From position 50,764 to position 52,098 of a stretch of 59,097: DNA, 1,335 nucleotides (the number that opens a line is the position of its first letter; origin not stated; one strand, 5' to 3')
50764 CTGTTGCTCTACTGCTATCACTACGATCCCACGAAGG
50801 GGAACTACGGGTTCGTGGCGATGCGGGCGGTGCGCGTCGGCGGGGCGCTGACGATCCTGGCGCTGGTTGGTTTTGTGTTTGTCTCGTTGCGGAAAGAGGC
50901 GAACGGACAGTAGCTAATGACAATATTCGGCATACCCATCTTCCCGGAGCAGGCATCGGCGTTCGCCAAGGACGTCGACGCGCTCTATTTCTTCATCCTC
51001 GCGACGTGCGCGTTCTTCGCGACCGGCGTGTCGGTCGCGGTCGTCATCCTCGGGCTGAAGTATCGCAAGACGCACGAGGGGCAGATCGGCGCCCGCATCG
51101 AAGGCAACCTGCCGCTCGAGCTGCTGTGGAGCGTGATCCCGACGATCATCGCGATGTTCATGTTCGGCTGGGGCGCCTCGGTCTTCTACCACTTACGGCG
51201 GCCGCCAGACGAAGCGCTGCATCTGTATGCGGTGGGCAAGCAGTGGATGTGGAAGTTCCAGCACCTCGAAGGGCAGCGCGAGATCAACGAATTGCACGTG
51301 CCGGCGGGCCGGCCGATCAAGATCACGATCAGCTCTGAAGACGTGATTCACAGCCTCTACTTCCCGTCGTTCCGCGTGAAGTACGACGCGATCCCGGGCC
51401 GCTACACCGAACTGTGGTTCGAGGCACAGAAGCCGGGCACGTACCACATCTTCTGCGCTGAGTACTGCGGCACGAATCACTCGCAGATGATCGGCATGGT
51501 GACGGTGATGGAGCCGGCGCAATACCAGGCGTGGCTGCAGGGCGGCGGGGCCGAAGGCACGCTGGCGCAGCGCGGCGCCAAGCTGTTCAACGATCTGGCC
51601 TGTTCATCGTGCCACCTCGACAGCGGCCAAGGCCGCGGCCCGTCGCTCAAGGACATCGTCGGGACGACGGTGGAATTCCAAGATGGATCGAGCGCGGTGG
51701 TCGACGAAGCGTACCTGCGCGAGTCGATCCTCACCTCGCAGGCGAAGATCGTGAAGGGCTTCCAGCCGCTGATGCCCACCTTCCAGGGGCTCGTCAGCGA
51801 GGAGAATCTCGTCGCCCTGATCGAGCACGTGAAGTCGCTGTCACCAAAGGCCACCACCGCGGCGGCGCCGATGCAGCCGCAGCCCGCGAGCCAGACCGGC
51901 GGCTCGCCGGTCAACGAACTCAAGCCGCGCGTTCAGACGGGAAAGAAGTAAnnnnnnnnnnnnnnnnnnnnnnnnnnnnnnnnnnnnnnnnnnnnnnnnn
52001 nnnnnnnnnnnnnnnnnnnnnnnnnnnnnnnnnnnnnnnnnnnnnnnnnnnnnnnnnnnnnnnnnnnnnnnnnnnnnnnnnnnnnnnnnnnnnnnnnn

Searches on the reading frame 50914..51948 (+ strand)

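Call 29: search_protein_families(library=ncbifam, proteins=[window:50914-51948:+], max_evalue=0.00001)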
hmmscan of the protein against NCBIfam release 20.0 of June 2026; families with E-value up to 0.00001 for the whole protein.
window:50914-51948:+ (345 aa): 8 families
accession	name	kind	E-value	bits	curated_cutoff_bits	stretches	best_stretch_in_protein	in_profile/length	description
TIGR02866.1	CoxB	equivalog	3.7e-54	183.3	147.7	1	14-208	2-201/202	cytochrome c oxidase subunit II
NF050117.1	aa3_CtaC_Actin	exception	1e-32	113.3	250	1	13-209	29-243/244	aa3-type cytochrome oxidase subunit II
TIGR01432.1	QOXA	equivalog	5e-18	65.3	240.95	1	26-208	34-223/227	cytochrome aa3 quinol oxidase subunit II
TIGR01433.1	CyoA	equivalog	4.2e-13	49.2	266.2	1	37-209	44-223/226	ubiquinol oxidase subunit II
NF007816.0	PRK10525.1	equivalog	1.4e-11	44.1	511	1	100-211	125-238/318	cytochrome o ubiquinol oxidase subunit II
NF041074.2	quin_ox_SoxA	equivalog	1.5e-07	31.4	110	1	129-198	81-153/154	proton pump complex quinol oxidase subunit SoxA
TIGR04246.1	nitrous_NosZ_Gp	equivalog_domain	7.6e-07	27.8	625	1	141-198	519-576/578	Sec-dependent nitrous-oxide reductase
TIGR00782.1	ccoP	equivalog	1.9e-06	27.4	179.95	1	202-311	186-283/285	cytochrome-c oxidase, cbb3-type subunit III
